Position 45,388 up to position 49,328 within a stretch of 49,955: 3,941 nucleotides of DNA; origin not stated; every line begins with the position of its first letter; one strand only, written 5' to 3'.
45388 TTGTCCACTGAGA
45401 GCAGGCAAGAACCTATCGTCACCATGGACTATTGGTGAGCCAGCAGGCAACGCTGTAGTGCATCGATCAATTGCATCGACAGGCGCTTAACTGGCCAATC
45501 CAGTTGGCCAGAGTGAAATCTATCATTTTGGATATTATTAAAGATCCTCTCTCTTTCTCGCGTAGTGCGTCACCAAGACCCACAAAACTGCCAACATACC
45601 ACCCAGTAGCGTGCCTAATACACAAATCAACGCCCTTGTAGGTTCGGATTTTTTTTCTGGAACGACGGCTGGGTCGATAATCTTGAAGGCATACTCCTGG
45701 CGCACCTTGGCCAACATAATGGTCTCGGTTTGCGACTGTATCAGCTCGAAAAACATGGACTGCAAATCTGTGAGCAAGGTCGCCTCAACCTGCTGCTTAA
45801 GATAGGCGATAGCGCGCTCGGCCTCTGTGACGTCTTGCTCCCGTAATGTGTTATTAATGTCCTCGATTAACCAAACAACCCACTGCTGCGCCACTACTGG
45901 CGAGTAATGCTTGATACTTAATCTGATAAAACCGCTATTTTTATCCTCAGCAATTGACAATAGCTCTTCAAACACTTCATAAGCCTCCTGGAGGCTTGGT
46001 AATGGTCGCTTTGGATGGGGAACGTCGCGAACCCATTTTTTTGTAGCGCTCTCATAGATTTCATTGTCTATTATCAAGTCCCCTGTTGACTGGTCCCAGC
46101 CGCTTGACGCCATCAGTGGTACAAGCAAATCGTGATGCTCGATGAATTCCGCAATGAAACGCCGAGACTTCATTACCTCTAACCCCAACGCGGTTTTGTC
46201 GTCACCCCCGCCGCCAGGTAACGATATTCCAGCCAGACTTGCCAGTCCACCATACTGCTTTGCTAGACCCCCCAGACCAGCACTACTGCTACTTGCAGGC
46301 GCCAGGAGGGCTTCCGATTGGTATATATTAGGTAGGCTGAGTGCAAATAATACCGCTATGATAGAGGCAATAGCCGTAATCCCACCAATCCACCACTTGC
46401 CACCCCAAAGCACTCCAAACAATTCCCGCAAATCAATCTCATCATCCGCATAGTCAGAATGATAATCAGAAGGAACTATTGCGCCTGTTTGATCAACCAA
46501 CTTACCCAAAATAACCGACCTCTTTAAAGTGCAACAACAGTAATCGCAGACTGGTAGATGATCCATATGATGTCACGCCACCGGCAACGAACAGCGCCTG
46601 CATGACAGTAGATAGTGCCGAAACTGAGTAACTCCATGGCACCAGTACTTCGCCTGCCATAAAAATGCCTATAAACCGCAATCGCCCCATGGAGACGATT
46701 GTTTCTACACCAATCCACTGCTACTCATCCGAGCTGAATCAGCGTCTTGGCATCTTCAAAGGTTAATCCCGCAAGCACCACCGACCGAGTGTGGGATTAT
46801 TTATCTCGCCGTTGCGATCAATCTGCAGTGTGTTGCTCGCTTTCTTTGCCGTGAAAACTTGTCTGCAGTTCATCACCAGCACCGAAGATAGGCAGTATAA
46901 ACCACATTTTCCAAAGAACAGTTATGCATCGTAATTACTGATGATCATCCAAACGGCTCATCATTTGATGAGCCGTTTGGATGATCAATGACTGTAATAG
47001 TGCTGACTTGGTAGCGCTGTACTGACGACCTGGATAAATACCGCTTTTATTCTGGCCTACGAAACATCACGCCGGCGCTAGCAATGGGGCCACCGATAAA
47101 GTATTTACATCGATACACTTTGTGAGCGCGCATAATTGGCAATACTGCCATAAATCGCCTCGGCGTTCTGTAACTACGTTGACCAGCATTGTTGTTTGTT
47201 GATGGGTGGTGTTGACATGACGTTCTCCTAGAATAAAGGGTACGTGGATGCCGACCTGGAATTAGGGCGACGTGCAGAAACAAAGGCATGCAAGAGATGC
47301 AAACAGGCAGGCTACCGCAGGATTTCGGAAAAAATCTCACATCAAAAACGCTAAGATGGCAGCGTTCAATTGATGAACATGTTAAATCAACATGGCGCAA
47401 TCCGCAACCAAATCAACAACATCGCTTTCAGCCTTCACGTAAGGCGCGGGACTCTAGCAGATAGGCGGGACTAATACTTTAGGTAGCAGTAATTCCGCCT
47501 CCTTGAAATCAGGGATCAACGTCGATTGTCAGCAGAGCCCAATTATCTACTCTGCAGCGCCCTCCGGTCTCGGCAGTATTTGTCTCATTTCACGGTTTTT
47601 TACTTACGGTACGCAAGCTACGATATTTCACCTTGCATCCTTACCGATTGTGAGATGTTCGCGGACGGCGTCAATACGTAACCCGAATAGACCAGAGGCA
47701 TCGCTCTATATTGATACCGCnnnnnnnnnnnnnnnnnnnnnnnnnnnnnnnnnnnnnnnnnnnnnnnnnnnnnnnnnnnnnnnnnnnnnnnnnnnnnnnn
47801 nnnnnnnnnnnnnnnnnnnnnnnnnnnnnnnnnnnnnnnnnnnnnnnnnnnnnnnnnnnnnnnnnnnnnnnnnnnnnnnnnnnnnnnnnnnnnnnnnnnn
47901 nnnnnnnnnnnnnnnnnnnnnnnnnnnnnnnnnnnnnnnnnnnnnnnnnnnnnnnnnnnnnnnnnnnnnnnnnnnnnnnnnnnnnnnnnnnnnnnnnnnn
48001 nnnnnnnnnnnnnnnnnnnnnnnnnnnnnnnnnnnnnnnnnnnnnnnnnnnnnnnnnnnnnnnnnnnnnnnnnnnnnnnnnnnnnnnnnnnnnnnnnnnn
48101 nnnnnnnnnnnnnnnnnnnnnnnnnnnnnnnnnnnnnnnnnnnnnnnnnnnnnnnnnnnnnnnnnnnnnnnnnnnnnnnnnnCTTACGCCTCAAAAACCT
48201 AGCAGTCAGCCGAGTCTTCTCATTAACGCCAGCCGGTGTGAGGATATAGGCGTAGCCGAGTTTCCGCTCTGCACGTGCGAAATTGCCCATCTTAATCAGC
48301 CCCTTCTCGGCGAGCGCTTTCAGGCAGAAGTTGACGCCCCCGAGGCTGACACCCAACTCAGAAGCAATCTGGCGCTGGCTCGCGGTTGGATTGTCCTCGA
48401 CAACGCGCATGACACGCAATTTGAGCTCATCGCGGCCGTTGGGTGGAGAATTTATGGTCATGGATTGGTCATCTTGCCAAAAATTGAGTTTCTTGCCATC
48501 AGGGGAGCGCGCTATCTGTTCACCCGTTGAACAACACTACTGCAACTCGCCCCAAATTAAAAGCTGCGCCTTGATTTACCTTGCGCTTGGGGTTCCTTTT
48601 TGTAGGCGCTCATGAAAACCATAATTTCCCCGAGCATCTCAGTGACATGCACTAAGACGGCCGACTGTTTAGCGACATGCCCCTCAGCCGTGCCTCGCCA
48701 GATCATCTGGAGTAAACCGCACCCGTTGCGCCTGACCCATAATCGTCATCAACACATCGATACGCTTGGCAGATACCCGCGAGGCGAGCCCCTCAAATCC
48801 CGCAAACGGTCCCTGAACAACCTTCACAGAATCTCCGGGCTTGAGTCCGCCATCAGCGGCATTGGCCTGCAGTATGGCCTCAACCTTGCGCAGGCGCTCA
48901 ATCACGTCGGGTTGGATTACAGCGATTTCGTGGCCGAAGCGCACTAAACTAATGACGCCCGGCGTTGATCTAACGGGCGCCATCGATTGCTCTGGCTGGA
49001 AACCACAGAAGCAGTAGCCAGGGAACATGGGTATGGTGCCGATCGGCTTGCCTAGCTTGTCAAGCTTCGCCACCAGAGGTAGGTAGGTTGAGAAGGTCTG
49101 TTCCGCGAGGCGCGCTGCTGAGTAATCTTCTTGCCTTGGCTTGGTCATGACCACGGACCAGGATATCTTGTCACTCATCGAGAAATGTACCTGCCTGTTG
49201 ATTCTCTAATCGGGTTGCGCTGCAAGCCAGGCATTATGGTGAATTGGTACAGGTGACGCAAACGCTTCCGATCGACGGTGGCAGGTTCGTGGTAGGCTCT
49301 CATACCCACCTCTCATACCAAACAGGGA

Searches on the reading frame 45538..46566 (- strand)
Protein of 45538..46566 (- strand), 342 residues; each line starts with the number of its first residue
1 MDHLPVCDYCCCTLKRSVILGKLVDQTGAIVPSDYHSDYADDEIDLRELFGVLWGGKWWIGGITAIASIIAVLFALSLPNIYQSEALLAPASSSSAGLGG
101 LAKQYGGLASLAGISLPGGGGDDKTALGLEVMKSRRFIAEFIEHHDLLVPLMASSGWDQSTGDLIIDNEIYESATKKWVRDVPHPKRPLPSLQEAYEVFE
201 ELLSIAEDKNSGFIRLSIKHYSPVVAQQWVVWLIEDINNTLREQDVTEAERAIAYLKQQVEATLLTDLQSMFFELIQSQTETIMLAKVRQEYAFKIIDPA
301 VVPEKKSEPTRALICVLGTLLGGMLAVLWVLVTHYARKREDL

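Call 28: search_protein_families(library=pfam, max_evalue=0.001, proteins=[window:45538-46566:-])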
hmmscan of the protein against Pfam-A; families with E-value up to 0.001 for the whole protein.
window:45538-46566:- (342 aa): 2 families
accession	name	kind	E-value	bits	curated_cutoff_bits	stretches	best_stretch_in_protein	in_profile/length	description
PF02706.20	Wzz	-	5.1e-15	56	25.5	1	42-143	1-89/91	Chain length determinant protein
PF13807.11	GNVR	-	7.7e-09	35.8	27.7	1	272-332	20-79/82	G-rich domain on putative tyrosine kinase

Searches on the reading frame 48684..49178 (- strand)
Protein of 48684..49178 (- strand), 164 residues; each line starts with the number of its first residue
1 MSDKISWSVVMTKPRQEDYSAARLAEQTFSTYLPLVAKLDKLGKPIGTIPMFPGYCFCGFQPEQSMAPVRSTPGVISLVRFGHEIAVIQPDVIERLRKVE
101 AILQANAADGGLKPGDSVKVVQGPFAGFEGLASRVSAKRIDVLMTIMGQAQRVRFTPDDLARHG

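Call 28: search_protein_families(library=pfam, max_evalue=0.001, proteins=[window:48684-49178:-])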
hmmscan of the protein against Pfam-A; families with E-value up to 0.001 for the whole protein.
window:48684-49178:- (164 aa): 2 families
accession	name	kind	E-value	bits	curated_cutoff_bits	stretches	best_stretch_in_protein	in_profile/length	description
PF02357.24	NusG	-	1.5e-13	51.5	22.2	1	6-97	2-93/93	Transcription termination factor nusG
PF00467.35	KOW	-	0.00024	21.2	22.3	1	114-130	1-17/32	KOW motif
